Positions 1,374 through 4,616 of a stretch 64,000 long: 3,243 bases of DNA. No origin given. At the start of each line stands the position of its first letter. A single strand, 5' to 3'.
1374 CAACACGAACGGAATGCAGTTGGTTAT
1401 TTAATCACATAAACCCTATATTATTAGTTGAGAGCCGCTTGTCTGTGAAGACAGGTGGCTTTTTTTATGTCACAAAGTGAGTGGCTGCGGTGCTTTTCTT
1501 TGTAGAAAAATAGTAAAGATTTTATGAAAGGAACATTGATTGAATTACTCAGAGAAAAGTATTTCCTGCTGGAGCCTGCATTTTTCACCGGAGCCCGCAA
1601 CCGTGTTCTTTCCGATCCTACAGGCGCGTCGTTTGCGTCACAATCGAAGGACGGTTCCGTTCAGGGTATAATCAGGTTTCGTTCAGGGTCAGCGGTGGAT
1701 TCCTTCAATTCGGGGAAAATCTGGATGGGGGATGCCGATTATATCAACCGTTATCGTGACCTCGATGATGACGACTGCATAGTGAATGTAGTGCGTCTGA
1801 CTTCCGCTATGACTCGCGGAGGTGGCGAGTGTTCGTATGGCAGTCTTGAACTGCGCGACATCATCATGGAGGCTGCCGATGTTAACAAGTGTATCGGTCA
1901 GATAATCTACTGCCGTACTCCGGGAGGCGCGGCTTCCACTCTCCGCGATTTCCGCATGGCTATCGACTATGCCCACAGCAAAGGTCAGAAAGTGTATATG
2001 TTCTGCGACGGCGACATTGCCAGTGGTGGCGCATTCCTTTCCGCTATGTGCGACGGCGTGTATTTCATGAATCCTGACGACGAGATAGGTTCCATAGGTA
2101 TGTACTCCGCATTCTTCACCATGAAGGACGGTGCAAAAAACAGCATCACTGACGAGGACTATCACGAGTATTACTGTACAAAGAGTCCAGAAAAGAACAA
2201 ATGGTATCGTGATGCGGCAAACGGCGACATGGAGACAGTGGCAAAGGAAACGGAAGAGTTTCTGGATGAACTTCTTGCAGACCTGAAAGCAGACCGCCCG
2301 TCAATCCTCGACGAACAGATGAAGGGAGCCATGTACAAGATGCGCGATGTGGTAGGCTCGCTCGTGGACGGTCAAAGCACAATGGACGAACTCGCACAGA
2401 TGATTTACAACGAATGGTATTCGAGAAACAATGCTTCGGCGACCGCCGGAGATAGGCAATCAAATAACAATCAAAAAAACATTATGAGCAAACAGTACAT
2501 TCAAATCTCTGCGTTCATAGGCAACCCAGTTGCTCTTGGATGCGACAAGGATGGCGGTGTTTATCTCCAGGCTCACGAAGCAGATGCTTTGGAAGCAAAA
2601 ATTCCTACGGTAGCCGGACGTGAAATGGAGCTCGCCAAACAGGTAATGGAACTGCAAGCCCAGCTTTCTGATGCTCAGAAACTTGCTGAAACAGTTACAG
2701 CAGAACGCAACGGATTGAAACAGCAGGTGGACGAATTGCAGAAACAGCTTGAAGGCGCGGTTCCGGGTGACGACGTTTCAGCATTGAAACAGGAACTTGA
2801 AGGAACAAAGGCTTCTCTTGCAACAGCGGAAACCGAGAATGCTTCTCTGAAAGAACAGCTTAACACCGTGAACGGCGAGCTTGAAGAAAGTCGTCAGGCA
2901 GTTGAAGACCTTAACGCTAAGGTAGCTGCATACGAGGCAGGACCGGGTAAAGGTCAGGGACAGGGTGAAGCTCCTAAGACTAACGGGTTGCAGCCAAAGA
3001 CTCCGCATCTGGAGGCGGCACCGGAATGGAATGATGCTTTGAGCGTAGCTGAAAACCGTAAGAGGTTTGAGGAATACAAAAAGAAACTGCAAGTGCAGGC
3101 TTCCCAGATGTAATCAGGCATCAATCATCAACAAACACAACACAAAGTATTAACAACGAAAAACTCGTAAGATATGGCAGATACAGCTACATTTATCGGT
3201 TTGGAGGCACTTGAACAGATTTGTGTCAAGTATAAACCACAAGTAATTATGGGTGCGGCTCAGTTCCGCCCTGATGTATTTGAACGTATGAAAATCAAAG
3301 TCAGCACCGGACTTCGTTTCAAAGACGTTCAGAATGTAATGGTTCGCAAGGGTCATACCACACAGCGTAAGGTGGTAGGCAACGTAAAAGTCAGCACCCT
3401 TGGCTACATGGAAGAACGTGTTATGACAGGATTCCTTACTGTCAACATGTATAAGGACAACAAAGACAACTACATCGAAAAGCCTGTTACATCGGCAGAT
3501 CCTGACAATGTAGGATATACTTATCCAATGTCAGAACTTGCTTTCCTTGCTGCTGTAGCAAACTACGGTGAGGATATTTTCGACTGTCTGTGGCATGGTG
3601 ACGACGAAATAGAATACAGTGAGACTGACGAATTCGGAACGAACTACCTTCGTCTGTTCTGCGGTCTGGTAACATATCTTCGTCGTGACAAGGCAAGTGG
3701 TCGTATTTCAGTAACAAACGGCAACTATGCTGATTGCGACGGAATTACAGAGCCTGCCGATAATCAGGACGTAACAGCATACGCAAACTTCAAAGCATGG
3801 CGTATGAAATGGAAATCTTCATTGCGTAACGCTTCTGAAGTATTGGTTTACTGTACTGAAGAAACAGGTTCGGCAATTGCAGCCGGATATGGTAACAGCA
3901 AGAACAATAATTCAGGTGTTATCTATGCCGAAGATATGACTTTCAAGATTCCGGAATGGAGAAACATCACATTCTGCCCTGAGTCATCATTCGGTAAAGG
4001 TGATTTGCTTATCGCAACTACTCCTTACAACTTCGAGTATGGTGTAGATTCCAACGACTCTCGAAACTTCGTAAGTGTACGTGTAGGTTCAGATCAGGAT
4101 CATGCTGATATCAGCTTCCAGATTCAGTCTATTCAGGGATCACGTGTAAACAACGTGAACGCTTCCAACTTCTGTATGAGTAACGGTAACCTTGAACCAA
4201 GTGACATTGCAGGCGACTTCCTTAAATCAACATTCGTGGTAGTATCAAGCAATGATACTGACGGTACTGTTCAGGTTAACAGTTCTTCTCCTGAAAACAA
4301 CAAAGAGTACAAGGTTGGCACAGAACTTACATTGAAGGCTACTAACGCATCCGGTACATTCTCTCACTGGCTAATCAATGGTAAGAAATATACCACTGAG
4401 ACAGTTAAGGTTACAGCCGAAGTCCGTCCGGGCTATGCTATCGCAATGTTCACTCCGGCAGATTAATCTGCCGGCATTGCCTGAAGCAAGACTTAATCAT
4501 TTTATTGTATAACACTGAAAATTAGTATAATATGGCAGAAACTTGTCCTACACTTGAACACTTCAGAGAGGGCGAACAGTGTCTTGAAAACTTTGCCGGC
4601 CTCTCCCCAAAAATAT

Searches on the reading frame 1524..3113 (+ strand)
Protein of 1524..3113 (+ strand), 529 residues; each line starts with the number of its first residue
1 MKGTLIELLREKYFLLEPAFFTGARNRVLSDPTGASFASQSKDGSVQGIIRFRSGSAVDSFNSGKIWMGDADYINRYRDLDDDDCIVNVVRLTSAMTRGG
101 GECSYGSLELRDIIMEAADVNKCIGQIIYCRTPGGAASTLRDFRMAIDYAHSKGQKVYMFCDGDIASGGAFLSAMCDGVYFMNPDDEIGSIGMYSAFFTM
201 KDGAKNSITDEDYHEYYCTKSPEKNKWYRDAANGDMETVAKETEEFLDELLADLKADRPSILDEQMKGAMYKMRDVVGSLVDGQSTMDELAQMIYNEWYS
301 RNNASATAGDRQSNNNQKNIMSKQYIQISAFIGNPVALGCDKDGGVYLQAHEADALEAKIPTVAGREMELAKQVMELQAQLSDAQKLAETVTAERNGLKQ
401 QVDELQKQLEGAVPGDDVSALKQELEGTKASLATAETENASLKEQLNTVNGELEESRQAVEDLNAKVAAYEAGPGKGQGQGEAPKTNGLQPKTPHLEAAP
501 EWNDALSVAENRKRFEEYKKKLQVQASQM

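Call 16: search_dna_similar(query=window:1524-3113:+, collection=phages, mode=protein, max_rows=15)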
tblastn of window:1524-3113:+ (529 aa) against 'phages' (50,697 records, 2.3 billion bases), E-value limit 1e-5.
Records with a match: 79; places in all: 79; records where one place covers at least 80% of the query: 0.
Best place of each record, by identity: <60% 79.
By first word of the organism name: Flavobacterium 79.
By host as written in the record: Flavobacterium columnare 62; - 14; Flavobacterium columnare B185 2; Flavobacterium sp. B183 1.
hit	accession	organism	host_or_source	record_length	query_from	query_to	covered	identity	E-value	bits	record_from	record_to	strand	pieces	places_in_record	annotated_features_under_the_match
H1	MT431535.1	Flavobacterium phage FCV-1.01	Flavobacterium columnare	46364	74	305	44%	27.2%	5e-14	81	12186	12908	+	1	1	hypothetical protein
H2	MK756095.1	Flavobacterium phage FCOV-S2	water sample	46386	74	305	44%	27.2%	5e-14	81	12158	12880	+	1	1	hypothetical protein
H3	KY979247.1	Flavobacterium phage VK58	Flavobacterium columnare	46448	74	305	44%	27.2%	5e-14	81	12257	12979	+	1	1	hypothetical protein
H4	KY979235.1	Flavobacterium phage FCV-1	Flavobacterium columnare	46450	74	305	44%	27.2%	5e-14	81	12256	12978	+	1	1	hypothetical protein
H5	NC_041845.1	Flavobacterium phage FCV-1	Flavobacterium columnare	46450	74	305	44%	27.2%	5e-14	81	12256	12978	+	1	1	head maturation protease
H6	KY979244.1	Flavobacterium phage VK42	Flavobacterium columnare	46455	74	305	44%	27.2%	5e-14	81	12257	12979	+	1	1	hypothetical protein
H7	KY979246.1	Flavobacterium phage VK52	Flavobacterium columnare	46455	74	305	44%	27.2%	5e-14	81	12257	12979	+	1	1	hypothetical protein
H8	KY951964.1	Flavobacterium phage FCV-11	Flavobacterium columnare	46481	74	305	44%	27.2%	5e-14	81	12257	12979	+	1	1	hypothetical protein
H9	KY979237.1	Flavobacterium phage FCV-16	Flavobacterium columnare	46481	74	305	44%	27.2%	5e-14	81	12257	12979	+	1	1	hypothetical protein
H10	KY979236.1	Flavobacterium phage FCV-10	Flavobacterium columnare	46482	74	305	44%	27.2%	5e-14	81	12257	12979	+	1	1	hypothetical protein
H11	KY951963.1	Flavobacterium phage FCV-3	Flavobacterium columnare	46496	74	305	44%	27.2%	5e-14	81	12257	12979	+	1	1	hypothetical protein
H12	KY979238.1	Flavobacterium phage FCV-20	Flavobacterium columnare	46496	74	305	44%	27.2%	5e-14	81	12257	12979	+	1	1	hypothetical protein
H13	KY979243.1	Flavobacterium phage VK20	Flavobacterium columnare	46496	74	305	44%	27.2%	5e-14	81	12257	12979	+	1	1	hypothetical protein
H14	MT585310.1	Flavobacterium phage FCOV-F56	Flavobacterium columnare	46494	74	305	44%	27.2%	5e-14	81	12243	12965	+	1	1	hypothetical protein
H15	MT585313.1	Flavobacterium phage V186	Flavobacterium columnare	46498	74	305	44%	27.2%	5e-14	81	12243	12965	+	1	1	hypothetical protein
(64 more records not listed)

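Call 45: search_protein_families(library=phrogs, proteins=[window:1524-3113:+], max_evalue=0.00001)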
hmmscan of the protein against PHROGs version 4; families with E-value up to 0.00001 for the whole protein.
window:1524-3113:+ (529 aa): 0 families

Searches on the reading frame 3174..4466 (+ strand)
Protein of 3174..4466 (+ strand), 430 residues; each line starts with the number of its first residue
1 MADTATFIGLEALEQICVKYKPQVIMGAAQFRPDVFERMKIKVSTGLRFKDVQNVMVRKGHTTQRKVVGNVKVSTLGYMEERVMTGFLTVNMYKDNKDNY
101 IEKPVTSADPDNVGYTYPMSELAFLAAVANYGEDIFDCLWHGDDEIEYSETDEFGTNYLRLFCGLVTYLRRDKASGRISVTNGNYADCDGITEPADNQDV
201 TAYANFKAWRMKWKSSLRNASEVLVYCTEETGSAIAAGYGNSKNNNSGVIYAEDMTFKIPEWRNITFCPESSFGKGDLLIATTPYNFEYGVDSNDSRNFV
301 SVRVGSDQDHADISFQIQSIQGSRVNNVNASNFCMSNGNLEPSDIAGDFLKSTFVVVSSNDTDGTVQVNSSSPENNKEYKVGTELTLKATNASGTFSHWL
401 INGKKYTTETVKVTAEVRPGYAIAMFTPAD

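Call 44: search_dna_similar(query=window:3174-4466:+, collection=phages, mode=protein, max_rows=12, rows=spread)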
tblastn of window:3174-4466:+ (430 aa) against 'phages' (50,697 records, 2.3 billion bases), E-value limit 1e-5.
No match.

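Call 45: search_protein_families(library=phrogs, proteins=[window:3174-4466:+], max_evalue=0.00001)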
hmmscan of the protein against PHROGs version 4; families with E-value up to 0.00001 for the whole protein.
window:3174-4466:+ (430 aa): 0 families
